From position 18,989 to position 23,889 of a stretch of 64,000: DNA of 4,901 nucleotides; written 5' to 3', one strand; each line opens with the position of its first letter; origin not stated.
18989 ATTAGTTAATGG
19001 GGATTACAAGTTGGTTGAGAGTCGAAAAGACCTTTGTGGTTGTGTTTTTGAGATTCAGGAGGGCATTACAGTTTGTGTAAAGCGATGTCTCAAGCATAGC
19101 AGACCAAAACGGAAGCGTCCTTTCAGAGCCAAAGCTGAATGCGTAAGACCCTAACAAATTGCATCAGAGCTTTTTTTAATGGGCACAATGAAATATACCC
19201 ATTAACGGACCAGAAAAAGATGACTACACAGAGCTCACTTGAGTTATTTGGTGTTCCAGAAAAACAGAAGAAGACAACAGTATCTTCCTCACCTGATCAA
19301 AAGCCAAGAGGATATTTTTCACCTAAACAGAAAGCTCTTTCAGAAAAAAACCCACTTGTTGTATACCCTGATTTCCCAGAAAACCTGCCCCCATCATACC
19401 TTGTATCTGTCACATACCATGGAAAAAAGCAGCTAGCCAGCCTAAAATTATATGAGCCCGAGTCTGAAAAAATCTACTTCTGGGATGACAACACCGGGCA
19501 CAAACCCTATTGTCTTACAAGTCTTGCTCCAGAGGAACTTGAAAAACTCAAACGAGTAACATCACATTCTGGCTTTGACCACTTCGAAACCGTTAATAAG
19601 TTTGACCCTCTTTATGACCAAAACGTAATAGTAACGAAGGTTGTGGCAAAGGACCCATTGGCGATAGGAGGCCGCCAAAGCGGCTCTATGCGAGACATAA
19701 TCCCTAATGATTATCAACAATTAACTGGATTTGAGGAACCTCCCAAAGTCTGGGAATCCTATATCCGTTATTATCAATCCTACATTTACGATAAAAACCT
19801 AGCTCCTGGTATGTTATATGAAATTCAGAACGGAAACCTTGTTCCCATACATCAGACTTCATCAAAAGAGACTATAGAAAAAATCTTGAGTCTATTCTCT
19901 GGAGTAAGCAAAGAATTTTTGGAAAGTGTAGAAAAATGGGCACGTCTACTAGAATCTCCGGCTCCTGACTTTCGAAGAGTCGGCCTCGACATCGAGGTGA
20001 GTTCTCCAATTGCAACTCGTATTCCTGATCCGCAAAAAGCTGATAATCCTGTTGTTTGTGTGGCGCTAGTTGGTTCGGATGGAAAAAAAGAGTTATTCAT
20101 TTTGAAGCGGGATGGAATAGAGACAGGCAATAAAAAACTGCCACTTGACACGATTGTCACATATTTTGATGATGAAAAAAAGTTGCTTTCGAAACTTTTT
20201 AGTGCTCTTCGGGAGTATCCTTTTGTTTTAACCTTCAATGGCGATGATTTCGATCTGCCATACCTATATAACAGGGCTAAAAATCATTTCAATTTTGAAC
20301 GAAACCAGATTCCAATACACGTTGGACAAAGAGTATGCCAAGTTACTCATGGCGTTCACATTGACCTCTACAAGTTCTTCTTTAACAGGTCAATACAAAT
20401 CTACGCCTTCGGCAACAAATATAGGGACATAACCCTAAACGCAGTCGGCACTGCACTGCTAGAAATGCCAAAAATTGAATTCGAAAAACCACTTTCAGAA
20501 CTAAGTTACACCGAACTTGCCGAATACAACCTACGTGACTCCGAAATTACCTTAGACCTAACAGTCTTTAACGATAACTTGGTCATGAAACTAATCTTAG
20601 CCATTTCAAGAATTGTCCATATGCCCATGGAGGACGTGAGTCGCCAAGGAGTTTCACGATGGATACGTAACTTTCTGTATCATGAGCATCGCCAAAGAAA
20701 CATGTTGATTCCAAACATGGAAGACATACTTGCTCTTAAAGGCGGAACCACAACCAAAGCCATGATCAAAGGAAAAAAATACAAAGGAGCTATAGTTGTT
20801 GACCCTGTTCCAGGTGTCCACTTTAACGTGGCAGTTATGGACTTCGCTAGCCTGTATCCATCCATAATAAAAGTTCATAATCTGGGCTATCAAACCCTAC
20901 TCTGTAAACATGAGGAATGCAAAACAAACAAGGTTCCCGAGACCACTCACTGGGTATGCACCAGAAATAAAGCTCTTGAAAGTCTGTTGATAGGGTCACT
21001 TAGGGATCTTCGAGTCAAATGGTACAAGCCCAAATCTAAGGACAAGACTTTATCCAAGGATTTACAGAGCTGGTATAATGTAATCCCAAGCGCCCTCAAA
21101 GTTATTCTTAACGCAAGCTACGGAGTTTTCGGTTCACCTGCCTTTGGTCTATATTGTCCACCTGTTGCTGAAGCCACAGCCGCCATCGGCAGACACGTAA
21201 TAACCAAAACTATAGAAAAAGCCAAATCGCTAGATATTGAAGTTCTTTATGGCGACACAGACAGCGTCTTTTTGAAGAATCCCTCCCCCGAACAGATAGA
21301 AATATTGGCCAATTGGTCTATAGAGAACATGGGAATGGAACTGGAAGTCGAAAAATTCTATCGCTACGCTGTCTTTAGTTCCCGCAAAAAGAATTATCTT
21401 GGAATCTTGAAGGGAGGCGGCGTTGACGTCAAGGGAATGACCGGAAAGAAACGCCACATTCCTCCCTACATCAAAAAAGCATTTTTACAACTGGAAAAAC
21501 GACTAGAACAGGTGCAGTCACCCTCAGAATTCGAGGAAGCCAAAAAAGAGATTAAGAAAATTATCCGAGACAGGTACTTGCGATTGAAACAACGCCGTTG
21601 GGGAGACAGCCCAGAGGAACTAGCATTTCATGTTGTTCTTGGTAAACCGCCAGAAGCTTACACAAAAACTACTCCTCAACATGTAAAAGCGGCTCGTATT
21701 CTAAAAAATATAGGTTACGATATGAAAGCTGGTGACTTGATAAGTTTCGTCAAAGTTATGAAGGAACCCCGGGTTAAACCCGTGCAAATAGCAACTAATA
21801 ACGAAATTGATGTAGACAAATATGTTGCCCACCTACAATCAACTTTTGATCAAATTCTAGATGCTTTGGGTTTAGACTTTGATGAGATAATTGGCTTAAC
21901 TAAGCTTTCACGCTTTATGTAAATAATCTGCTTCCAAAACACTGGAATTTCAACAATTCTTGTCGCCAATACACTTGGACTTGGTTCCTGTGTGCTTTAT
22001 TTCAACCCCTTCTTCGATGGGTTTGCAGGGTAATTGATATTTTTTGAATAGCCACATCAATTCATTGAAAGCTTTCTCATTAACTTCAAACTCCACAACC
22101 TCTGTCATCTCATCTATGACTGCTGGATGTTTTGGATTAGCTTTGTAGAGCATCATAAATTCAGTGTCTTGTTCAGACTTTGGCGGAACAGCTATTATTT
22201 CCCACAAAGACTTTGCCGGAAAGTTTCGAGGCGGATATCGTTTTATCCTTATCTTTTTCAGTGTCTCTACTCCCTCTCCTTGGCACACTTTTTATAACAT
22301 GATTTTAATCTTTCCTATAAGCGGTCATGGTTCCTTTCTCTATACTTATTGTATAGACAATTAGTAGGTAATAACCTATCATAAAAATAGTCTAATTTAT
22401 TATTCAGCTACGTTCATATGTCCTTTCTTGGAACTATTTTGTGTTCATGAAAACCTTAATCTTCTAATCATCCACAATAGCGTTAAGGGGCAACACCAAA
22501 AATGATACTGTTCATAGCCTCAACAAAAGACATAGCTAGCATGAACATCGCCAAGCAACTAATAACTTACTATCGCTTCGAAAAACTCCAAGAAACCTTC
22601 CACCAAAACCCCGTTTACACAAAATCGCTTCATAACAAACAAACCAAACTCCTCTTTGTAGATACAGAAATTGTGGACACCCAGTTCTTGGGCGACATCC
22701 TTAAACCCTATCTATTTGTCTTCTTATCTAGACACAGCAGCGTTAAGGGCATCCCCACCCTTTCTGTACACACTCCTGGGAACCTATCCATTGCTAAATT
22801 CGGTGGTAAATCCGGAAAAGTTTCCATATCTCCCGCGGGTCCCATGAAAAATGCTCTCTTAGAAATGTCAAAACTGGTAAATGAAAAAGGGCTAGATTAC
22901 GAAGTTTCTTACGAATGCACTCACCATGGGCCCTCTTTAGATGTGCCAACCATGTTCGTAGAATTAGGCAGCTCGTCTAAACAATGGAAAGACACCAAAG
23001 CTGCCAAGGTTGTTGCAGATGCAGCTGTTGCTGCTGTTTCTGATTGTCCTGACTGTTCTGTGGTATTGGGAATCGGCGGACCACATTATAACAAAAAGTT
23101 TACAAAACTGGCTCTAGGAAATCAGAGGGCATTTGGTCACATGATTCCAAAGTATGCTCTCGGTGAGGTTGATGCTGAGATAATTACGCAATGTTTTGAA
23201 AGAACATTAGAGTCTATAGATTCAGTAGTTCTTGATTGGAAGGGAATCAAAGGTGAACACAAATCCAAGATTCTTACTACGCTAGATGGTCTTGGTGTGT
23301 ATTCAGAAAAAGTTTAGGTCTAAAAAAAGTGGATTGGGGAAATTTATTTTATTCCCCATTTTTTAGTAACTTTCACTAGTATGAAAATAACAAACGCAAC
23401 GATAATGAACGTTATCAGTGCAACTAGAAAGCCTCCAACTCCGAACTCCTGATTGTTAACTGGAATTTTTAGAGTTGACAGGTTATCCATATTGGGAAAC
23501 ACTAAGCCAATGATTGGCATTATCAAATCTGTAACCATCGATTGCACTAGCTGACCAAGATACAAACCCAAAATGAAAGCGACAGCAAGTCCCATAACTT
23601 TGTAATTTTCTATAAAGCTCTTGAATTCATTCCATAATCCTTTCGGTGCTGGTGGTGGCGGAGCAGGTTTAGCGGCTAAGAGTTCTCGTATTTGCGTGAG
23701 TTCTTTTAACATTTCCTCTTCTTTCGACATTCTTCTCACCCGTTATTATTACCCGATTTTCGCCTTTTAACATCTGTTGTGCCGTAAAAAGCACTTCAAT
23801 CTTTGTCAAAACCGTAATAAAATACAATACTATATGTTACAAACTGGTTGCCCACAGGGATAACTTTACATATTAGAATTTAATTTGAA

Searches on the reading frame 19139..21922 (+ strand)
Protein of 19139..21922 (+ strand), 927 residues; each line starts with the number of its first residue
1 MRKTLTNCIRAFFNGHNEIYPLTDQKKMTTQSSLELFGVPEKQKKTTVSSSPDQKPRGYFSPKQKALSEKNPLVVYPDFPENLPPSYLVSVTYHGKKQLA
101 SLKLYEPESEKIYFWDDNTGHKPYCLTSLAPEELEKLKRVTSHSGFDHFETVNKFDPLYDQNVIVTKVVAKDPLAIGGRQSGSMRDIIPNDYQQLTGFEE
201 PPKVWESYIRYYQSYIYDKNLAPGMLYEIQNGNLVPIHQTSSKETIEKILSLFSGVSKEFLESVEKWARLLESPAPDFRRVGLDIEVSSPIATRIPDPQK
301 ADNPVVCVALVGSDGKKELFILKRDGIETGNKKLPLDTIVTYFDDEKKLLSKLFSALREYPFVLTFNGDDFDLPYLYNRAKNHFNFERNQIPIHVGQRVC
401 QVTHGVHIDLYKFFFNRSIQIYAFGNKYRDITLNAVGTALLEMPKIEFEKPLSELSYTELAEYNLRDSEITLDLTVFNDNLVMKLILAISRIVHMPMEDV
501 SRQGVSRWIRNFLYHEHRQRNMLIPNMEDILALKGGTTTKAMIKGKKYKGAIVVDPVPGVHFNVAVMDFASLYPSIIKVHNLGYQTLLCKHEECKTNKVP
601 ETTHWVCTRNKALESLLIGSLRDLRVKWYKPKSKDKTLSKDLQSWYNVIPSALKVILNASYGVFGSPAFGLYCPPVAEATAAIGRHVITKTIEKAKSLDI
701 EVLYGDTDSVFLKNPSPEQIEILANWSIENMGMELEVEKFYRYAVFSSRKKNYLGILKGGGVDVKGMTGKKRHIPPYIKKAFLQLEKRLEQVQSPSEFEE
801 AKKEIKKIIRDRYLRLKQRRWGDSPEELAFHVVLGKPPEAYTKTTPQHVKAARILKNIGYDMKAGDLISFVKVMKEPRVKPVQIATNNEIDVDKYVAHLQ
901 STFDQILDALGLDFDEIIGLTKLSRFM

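Call 12: search_protein_families(library=pfam, proteins=[window:19139-21922:+])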
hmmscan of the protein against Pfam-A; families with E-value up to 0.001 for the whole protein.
window:19139-21922:+ (927 aa): 2 families
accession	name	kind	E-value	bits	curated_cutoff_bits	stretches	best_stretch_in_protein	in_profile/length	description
PF00136.26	DNA_pol_B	-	9.2e-46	157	23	1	496-908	2-451/453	DNA polymerase family B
PF03104.25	DNA_pol_B_exo1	-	1.2e-22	81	23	1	203-416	2-230/242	DNA polymerase family B, exonuclease domain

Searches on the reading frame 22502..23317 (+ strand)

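Call 32: search_protein_families(library=pfam, proteins=[window:22502-23317:+])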
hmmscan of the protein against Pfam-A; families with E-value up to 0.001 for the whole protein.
window:22502-23317:+ (271 aa): 1 family
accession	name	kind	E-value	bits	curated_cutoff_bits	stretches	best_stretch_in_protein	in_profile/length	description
PF04414.18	tRNA_deacylase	-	4.3e-64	216.3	33.6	1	69-266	5-202/205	D-aminoacyl-tRNA deacylase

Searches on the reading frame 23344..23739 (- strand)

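Call 32: search_protein_families(library=pfam, proteins=[window:23344-23739:-])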
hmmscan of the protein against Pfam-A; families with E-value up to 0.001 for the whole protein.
window:23344-23739:- (131 aa): 1 family
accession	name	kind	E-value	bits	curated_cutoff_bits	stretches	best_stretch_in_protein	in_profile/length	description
PF01741.23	MscL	-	1.5e-20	74.2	27.4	1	35-126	1-96/123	Large-conductance mechanosensitive channel, MscL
